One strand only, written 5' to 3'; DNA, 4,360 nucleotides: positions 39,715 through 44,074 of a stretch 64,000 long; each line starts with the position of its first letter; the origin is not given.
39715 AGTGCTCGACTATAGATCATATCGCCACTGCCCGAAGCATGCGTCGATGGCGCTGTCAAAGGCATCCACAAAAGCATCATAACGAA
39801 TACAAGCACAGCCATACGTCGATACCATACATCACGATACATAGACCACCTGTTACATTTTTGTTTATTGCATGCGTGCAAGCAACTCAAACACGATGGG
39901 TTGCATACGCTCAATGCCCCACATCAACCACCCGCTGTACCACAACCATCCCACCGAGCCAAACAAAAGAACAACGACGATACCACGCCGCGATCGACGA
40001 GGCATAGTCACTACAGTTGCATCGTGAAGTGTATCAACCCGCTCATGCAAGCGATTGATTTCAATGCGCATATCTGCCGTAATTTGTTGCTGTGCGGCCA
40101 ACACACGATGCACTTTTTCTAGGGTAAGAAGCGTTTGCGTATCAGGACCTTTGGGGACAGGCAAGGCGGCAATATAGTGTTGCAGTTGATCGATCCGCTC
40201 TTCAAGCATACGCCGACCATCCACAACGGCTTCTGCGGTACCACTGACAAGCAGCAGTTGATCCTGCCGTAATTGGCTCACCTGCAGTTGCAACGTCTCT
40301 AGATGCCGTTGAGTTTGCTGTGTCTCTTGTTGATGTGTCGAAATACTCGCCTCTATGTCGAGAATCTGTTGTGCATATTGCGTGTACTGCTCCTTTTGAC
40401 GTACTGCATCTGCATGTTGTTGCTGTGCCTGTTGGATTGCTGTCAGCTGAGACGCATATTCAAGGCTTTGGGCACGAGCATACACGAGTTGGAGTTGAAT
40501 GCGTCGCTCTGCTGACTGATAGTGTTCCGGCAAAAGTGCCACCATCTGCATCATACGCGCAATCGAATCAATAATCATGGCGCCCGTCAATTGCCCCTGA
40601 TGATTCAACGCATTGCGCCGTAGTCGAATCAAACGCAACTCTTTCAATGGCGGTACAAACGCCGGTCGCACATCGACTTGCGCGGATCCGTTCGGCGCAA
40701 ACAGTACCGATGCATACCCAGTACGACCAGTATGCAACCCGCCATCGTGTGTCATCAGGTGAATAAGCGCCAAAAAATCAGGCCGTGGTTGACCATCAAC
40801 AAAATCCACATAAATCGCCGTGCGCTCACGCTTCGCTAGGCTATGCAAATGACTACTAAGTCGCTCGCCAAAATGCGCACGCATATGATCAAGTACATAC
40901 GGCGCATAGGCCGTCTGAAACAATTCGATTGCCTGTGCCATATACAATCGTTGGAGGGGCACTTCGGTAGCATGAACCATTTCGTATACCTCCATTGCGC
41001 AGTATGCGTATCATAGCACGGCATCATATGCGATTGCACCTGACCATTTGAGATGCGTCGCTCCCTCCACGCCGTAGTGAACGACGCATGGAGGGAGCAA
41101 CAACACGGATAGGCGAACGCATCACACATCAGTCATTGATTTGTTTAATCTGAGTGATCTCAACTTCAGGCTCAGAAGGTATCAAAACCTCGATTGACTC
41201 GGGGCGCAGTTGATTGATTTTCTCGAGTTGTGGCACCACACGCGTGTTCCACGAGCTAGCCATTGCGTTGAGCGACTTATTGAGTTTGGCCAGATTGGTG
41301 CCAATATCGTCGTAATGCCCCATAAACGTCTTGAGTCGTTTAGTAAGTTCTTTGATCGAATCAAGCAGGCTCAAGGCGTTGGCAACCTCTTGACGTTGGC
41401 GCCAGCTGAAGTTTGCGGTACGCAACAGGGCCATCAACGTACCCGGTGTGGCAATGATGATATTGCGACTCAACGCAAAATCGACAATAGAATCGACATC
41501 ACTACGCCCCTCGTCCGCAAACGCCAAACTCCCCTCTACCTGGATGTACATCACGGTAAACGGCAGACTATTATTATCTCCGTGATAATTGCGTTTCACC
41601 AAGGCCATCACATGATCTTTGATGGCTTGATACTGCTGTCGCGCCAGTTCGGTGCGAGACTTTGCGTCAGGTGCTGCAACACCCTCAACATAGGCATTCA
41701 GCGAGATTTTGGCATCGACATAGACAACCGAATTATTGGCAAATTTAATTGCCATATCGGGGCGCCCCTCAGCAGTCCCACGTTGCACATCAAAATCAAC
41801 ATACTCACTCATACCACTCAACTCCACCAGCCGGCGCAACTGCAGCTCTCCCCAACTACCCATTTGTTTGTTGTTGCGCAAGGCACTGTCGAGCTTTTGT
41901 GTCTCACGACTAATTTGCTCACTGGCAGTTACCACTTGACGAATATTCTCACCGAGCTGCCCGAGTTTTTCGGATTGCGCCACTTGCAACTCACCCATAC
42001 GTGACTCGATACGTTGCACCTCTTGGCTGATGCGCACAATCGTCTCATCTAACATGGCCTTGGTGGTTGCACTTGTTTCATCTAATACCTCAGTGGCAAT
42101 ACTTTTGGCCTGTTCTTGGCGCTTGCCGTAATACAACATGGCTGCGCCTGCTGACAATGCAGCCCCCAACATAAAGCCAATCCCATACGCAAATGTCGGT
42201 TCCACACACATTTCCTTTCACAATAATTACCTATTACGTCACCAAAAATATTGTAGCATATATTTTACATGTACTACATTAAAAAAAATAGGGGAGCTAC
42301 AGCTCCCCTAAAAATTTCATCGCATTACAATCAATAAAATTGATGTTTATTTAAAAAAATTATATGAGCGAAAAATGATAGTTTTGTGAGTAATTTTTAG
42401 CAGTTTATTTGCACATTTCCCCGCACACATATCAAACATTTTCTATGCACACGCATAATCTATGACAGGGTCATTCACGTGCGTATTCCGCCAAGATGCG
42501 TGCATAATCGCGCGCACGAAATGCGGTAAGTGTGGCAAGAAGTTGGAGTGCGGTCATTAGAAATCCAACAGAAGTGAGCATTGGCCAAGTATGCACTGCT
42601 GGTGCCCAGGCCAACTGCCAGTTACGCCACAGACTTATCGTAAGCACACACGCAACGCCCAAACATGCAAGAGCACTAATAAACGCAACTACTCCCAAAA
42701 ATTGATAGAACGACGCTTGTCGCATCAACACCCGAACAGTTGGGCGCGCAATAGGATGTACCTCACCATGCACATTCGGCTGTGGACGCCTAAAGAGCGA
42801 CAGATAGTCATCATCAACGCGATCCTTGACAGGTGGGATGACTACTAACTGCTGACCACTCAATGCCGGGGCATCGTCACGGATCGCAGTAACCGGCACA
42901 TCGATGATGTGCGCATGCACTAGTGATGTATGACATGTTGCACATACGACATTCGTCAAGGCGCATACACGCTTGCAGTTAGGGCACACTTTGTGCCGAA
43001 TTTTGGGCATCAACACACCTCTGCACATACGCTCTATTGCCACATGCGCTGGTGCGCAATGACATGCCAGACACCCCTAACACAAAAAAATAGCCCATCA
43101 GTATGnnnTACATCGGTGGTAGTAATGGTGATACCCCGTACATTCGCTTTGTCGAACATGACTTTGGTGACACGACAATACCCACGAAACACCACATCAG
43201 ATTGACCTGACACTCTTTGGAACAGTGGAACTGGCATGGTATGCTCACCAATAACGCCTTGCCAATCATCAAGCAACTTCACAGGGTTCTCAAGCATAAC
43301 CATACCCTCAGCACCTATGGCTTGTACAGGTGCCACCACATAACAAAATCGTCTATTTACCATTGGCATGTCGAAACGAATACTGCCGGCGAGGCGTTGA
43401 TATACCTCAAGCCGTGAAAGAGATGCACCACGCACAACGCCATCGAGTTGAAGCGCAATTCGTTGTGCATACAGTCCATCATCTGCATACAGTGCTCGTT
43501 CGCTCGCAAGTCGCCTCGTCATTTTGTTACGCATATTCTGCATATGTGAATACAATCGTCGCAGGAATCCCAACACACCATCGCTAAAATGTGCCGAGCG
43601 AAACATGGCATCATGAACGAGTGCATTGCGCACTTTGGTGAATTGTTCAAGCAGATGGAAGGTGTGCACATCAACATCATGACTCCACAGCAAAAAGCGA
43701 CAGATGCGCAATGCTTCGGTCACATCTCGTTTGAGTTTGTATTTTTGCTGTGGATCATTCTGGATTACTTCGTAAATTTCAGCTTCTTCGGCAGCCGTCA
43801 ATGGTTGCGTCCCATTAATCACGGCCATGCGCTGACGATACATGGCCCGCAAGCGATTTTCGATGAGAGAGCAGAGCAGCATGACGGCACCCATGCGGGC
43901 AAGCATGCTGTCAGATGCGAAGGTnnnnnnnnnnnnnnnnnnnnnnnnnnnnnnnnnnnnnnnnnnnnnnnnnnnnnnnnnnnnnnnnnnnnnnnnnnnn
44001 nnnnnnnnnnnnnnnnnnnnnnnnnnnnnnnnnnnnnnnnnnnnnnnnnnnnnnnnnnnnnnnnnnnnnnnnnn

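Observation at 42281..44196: Self-contained two-gene operon: HEPN-like 351-aa protein plus zinc-ribbon two-TM protein (candidate abortive-infection-type module)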

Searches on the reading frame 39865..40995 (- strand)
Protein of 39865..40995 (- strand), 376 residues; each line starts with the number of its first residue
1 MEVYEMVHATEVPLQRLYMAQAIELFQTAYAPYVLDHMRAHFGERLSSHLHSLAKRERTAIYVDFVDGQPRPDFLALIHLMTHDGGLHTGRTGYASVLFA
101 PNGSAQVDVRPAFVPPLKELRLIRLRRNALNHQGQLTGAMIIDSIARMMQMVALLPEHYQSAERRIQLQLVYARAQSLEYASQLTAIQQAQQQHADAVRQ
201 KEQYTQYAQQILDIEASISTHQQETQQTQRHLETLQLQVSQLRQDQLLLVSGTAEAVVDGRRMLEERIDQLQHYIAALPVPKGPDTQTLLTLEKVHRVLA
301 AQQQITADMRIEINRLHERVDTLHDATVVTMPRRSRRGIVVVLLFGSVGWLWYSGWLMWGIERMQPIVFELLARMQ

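Call 7: search_protein_families(library=pfam, proteins=[window:39865-40995:-], max_evalue=0.01)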
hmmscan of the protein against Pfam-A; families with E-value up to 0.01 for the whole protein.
window:39865-40995:- (376 aa): 0 families

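Call 23: search_protein_families(library=pfam, proteins=[window:39865-40995:-], max_evalue=0.1)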
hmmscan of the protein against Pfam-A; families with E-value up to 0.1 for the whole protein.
window:39865-40995:- (376 aa): 1 family
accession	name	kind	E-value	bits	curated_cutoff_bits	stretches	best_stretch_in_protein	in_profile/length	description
PF05677.18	DUF818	-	0.066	12.6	20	1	183-273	76-165/365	Chlamydia CHLPS protein (DUF818)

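Call 64: search_protein_families(library=padloc, proteins=[window:39865-40995:-], max_evalue=0.01)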
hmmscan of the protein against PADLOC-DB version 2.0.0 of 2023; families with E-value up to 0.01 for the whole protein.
window:39865-40995:- (376 aa): 1 family
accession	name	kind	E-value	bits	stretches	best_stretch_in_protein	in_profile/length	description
PDLC00006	DruC1|DruC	-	0.007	12.9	1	149-327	160-323/626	Unknown function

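Call 75: search_protein_families(library=ncbifam, proteins=[window:39865-40995:-], max_evalue=0.1)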
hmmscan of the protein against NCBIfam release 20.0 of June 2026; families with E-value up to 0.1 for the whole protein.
window:39865-40995:- (376 aa): 5 families
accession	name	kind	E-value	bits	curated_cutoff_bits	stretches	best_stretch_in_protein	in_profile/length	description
NF045487.1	ASRP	equivalog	0.0045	15.6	300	1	185-325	338-474/593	archaea-specific SMC-related protein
TIGR00160.1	MGSA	equivalog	0.016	15.2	146.9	1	262-322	68-129/143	methylglyoxal synthase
NF003559.0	PRK05234.1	equivalog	0.025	14.3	84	1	263-323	72-133/145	methylglyoxal synthase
TIGR02168.1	SMC_prok_B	equivalog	0.06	11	567.35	1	164-281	752-869/1181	chromosome segregation protein SMC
NF000846.0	PRK00071.2-5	equivalog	0.084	12.3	329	0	291-359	66-134/210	nicotinate-nucleotide adenylyltransferase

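Call 93: search_protein_families(library=phrogs, proteins=[window:39865-40995:-], max_evalue=0.01)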
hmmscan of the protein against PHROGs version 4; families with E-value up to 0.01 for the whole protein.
window:39865-40995:- (376 aa): 0 families

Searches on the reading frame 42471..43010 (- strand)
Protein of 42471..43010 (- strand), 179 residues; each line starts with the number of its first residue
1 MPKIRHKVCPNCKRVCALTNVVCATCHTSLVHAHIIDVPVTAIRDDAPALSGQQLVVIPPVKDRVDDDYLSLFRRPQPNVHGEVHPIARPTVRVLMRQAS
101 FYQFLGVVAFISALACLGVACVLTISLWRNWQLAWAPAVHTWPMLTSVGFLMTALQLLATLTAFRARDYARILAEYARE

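Call 3: search_protein_families(library=pfam, proteins=[window:42471-43010:-], max_evalue=1)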
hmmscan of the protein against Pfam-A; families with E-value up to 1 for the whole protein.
window:42471-43010:- (179 aa): 1 family
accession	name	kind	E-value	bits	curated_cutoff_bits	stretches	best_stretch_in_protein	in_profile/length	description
PF12773.13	DZR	-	0.094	13.3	27.3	1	8-26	26-44/45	Double zinc ribbon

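Call 4: search_protein_families(library=padloc, proteins=[window:42471-43010:-], max_evalue=1)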
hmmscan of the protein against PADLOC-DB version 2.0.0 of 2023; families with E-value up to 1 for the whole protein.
window:42471-43010:- (179 aa): 0 families

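Call 16: find_homologous_proteins(query=window:42471-43010:-)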
Query window:42471-43010:- (179 aa): 2 proteins with E <= 0.001 among 93 candidates.
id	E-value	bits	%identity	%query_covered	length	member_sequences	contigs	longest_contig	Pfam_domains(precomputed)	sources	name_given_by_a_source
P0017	7.5e-114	396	99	100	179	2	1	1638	-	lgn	-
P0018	5.7e-28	116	39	98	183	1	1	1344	-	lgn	-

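Call 75: search_protein_families(library=ncbifam, proteins=[window:42471-43010:-], max_evalue=0.1)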
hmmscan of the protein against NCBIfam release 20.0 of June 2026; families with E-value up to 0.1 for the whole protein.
window:42471-43010:- (179 aa): 0 families

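Call 89: find_encoding_contigs(protein=P0018, flank=3000, max_places=3)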
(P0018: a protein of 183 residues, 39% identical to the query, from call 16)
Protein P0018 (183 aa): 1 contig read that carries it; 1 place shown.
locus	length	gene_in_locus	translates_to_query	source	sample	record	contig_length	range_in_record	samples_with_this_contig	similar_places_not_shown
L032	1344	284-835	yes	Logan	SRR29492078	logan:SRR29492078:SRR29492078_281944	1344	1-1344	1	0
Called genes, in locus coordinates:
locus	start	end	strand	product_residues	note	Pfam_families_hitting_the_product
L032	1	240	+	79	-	?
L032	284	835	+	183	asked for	-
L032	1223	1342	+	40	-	?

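Call 93: search_protein_families(library=phrogs, proteins=[window:42471-43010:-], max_evalue=0.01)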
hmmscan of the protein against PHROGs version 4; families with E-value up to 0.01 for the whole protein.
window:42471-43010:- (179 aa): 0 families

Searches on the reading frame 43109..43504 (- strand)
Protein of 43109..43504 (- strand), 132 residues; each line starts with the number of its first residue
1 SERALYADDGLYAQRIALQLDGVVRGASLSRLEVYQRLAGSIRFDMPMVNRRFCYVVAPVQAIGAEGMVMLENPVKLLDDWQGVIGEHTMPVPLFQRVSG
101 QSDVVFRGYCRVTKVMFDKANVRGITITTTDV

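Call 48: predict_structure(alignment_id=A3)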
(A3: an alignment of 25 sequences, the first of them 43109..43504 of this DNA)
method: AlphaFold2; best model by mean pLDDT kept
length: 132 residues; sequences in the alignment: 25
mean_pLDDT: 86.2   pTM: 0.82
mean pLDDT of the five models: 86.2, 86.0, 83.4, 82.8, 82.6
residues with pLDDT >= 90: 64; 70-90: 53; 50-70: 15; < 50: 0
segments of 3 or more residues with pLDDT < 50: none
pLDDT, mean of each block of 10 residues (from residue 1): 82 92 97 93 86 90 87 71 62 94 95 87 89 69
secondary structure, 60 per line:
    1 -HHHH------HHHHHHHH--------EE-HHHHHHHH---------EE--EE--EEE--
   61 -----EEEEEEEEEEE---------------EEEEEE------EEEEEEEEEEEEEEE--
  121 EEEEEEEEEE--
elements in order: H2-5 H12-19 H31-38 E56-58 E66-76 E92-97 E104-118 E121-130

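Call 52: fold_search(model_id=the predicted structure, library=pdb)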
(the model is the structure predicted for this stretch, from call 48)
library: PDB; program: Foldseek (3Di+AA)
matches with E <= 10: 187; with E <= 0.001: 0
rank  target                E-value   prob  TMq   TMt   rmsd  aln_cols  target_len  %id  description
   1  6a5k                  2.4e-03  1.00  0.50  0.17   8.6       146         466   12  Crystal structure of Arabidopsis thaliana SUVH6 in complex with SAM, form 1 (released 2018-08-29)
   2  3q0b_X                3.1e-03  1.00  0.52  0.47   5.6       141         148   12  Crystal structure of SUVH5 SRA- fully methylated CG DNA complex in space group P42212 (released 2011-02-02)
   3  4ygi_A                3.3e-03  1.00  0.56  0.50   5.5       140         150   10  Crystal Structure of SUVH5 SRA bound to fully hydroxymethylated CG DNA (released 2016-02-17)
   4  3q0f_A                3.3e-03  1.00  0.51  0.47   5.9       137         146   14  Crystal structure of SUVH5 SRA- methylated CHH DNA complex (released 2011-02-02)
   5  3q0d_X                3.5e-03  1.00  0.56  0.53   5.1       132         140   12  Crystal structure of SUVH5 SRA- hemi methylated CG DNA complex (released 2011-02-23)
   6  3q0f_X                5.0e-03  1.00  0.53  0.49   5.6       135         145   12  Crystal structure of SUVH5 SRA- methylated CHH DNA complex (released 2011-02-02)
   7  3q0d_A                1.1e-02  1.00  0.54  0.50   5.3       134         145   13  Crystal structure of SUVH5 SRA- hemi methylated CG DNA complex (released 2011-02-23)
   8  5zmm_F                1.4e-02  0.90  0.40  0.16   9.1       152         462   10  Structure of the Type IV phosphorothioation-dependent restriction endonuclease ScoMcrA (released 2018-09-26)
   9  4qen_A                1.6e-02  1.00  0.55  0.18   6.7       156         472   10  crystal structure of KRYPTONITE in complex with mCHH DNA and SAH (released 2014-07-30)
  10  4qep_A                3.3e-02  1.00  0.58  0.19   6.5       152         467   11  crystal structure of KRYPTONITE in complex with mCHG DNA and SAH (released 2014-07-30)
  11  4oc8_C                8.3e-02  0.80  0.42  0.28   6.9       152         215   10  DNA modification-dependent restriction endonuclease AspBHI (released 2014-03-19)
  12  4oc8_A                1.1e-01  0.85  0.49  0.20   6.5       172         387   11  DNA modification-dependent restriction endonuclease AspBHI (released 2014-03-19)
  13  6m2v_A                1.2e-01  0.93  0.53  0.38   7.6       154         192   12  Crystal structure of UHRF1 SRA complexed with fully-mCHG DNA. (released 2021-01-13)
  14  4f0q_D                1.5e-01  0.25  0.28  0.11   8.0       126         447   11  MspJI Restriction Endonuclease - P21 Form (released 2012-08-08)
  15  7clg_A                6.2e-01  0.57  0.51  0.10   5.3       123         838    6  Crystal structure of the ATP-dependent restriction endonuclease SauUSI (released 2021-01-20)
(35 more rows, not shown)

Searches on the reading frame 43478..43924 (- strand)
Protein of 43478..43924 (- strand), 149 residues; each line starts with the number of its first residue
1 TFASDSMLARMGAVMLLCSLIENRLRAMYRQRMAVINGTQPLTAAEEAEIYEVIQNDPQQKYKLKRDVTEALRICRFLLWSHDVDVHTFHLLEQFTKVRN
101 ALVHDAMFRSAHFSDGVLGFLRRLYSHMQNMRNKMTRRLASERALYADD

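Call 78: search_solved_structures(query=A5, max_evalue=10, show_alignments=3)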
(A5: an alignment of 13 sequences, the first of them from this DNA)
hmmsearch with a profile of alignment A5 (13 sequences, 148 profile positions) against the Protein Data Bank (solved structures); distinct sequences matched with E-value up to 10: 2.
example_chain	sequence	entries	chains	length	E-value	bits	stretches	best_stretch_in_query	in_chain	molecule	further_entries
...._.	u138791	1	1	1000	0.62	13.4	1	67-111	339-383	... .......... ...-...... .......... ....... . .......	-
4bsz_B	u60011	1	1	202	1.1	12.6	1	66-111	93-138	ANKYRIN REPEAT-CONTAINING PROTEIN YAR1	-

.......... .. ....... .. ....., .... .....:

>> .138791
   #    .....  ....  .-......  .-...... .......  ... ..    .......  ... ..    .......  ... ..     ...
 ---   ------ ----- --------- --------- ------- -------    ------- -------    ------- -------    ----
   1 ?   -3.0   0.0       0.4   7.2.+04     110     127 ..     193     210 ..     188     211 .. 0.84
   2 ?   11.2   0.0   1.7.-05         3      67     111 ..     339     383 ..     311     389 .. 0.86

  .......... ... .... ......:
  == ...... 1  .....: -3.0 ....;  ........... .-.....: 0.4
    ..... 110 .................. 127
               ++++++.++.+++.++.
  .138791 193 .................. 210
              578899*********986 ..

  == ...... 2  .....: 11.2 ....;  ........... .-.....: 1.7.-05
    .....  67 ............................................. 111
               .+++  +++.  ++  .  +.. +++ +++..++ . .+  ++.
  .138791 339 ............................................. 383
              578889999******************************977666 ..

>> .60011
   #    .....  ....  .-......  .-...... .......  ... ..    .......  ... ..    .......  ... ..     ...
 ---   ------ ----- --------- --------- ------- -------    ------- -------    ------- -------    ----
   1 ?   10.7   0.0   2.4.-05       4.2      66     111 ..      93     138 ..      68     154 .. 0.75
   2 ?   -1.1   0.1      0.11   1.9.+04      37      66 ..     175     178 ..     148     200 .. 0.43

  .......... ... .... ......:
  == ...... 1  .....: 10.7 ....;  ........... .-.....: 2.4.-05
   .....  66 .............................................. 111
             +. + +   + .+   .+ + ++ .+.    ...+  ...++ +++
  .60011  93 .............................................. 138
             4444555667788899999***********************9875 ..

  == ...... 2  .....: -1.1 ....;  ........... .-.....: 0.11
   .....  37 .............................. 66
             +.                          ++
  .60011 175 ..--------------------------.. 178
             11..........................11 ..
